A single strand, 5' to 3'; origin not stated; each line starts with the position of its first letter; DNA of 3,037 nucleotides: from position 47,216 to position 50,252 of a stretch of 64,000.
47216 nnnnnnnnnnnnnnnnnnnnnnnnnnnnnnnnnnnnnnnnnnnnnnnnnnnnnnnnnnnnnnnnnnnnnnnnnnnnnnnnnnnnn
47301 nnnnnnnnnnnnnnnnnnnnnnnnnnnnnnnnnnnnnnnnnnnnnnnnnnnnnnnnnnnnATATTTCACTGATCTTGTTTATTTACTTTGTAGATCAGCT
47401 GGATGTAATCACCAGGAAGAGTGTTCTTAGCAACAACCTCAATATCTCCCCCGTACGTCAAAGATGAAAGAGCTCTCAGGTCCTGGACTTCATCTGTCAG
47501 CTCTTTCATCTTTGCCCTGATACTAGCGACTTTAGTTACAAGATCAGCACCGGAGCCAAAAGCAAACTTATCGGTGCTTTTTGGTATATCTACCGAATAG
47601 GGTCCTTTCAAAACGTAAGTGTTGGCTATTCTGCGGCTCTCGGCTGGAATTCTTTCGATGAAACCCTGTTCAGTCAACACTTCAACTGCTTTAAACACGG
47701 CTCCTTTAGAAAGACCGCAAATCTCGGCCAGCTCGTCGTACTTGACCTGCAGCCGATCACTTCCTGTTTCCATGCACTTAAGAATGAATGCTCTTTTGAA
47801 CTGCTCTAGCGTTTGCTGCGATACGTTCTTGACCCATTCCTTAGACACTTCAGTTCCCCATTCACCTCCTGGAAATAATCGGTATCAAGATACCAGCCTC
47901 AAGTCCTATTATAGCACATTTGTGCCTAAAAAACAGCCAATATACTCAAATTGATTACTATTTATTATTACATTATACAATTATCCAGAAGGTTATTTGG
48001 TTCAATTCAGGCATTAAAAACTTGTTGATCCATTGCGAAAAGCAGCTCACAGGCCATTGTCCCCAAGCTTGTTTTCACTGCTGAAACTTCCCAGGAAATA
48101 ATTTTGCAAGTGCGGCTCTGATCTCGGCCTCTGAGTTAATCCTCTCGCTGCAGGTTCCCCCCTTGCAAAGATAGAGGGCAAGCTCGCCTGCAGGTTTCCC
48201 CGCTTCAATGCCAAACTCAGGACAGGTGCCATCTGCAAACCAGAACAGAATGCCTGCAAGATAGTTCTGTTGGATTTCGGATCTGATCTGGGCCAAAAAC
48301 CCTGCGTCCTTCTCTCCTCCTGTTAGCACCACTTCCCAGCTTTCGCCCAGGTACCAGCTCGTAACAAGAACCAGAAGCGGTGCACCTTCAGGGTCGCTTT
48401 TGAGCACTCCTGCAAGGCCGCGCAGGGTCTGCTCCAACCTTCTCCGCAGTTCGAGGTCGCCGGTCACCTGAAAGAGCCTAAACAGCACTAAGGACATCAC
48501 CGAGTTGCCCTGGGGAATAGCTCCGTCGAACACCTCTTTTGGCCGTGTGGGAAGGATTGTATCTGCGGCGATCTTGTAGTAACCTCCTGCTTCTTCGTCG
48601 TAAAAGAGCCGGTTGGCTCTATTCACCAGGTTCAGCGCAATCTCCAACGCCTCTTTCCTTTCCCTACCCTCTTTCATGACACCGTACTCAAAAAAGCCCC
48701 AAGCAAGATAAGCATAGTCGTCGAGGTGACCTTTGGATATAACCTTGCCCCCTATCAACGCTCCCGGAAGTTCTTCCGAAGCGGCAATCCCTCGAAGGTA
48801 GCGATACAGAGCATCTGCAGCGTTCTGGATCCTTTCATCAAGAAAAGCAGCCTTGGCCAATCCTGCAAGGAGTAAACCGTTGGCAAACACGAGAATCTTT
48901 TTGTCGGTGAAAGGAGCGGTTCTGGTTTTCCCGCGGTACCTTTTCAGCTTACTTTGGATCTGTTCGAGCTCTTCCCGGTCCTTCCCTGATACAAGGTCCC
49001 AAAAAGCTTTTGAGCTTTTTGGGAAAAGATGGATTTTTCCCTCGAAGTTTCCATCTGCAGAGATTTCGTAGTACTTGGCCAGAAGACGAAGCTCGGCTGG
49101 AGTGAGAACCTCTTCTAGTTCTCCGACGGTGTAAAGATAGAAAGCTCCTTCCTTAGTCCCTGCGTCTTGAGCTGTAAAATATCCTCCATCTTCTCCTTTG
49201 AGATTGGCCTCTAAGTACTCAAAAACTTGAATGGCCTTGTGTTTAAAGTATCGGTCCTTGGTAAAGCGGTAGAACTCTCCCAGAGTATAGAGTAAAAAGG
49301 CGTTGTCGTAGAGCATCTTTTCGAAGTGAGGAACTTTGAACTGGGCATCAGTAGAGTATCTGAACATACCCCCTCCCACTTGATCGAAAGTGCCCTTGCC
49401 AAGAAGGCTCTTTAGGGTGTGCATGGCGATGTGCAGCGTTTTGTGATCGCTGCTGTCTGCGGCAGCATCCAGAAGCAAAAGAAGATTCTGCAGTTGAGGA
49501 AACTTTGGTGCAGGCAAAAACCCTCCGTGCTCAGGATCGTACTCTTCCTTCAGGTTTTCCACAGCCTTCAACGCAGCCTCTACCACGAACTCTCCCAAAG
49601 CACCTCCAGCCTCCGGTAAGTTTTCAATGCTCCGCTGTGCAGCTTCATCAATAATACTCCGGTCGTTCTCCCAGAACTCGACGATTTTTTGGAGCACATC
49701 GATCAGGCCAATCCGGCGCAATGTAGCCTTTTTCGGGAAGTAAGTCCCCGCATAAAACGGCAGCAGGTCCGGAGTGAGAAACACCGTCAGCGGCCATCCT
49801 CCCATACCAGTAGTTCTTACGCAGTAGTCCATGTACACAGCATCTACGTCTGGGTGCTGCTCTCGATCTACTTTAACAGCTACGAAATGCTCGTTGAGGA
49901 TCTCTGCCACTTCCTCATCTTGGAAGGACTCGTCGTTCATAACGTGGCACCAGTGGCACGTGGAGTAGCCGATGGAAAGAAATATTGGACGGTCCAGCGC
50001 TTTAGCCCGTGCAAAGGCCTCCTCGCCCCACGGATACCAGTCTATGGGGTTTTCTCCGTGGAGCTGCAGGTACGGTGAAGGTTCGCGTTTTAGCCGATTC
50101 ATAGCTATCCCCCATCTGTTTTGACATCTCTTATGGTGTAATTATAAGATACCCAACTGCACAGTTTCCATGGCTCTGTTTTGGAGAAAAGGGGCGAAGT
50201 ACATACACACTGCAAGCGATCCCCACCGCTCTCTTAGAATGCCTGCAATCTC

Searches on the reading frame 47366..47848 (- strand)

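Call 7: search_protein_families(library=pfam, proteins=[window:47366-47848:-], max_evalue=0.01)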
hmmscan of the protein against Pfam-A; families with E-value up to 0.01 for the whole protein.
window:47366-47848:- (160 aa): 5 families
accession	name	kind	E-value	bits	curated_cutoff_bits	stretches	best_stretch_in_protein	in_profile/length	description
PF12802.13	MarR_2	-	5.7e-06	26.9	27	1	39-71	25-58/61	MarR family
PF09339.16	HTH_IclR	-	7.4e-05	22.9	22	1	22-66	8-50/52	IclR helix-turn-helix domain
PF13412.12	HTH_24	-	8.3e-05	22.5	21.9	1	37-65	20-48/48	Winged helix-turn-helix DNA-binding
PF01047.28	MarR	-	0.0008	19.7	24.6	1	37-70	20-54/59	MarR family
PF01978.25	TrmB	-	0.0015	18.8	25.6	1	36-70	24-58/68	Sugar-specific transcriptional regulator TrmB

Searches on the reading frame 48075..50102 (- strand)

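Call 7: search_protein_families(library=pfam, proteins=[window:48075-50102:-], max_evalue=0.01)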
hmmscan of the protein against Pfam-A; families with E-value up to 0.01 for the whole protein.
window:48075-50102:- (675 aa): 3 families
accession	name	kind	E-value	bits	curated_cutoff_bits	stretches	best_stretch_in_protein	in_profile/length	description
PF03190.21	Thioredox_DsbH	-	1e-71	240.6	27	1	2-162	2-162/163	Protein of unknown function, DUF255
PF13899.12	Thioredoxin_7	-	3.8e-12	46.6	27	1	21-111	1-83/83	Thioredoxin-like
PF13098.12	Thioredoxin_2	-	0.00028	21.6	27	1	37-112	5-85/104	Thioredoxin-like domain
